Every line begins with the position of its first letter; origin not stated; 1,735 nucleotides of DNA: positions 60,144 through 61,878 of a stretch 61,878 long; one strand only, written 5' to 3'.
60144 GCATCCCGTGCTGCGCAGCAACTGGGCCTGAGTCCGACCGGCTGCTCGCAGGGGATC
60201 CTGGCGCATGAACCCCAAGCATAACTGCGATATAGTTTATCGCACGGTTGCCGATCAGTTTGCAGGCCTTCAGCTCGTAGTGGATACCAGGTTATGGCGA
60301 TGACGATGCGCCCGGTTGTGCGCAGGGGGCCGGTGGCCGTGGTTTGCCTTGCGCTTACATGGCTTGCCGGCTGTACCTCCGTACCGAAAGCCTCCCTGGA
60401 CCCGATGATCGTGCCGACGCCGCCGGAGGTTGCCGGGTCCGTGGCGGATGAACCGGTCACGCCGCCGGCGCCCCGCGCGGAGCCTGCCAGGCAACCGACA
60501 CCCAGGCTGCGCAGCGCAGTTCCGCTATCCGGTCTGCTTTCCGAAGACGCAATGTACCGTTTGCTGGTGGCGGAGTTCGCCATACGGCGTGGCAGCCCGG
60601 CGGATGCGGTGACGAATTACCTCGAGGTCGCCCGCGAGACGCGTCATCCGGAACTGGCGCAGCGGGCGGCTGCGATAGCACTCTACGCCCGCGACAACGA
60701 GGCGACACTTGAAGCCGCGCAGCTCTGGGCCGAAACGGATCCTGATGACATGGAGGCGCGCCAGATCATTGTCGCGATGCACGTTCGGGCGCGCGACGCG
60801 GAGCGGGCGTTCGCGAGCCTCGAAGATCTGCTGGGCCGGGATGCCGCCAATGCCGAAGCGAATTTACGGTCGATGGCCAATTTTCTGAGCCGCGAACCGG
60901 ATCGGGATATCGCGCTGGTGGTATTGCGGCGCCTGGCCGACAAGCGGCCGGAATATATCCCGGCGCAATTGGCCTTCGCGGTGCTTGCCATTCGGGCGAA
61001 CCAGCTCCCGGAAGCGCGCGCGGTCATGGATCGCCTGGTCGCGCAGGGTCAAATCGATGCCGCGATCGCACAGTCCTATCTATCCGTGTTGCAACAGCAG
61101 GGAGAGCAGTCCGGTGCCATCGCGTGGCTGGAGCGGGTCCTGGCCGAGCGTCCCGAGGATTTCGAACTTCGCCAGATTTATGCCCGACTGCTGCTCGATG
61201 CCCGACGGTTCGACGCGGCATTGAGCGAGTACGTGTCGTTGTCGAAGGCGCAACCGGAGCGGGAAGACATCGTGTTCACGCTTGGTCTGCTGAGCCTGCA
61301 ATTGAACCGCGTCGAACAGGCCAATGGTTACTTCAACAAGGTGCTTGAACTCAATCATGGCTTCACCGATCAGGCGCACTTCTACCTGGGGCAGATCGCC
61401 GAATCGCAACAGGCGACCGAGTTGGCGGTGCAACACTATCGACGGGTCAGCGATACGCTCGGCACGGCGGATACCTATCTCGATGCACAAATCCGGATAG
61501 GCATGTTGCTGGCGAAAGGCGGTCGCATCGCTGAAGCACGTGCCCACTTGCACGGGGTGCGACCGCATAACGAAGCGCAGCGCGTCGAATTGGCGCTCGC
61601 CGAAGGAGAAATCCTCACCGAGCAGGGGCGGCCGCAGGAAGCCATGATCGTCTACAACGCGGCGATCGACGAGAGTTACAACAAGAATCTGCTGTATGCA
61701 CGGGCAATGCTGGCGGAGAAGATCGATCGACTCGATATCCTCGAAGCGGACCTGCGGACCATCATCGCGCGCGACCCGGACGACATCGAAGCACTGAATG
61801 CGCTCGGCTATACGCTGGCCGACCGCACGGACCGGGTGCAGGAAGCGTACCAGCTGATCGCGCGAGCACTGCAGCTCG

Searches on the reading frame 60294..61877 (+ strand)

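Call 60: search_protein_families(library=ncbifam, proteins=[window:60294-61877:+], max_evalue=1e-8)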
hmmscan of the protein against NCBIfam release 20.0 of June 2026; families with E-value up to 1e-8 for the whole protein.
window:60294-61877:+ (528 aa): 3 families
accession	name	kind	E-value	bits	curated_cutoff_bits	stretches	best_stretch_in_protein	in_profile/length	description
TIGR02917.1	PEP_TPR_lipo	equivalog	5.2e-22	77.6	312.2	1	77-464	354-736/899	XrtA/PEP-CTERM system TPR-repeat protein PrsT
NF040959.1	MamA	equivalog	2.2e-16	59.9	200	1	266-387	81-201/204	magnetosome protein MamA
NF052415.1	T3SS_chap_SctY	equivalog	1.6e-11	44.6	70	0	290-384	6-102/106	type III secretion apparatus assembly chaperone SctY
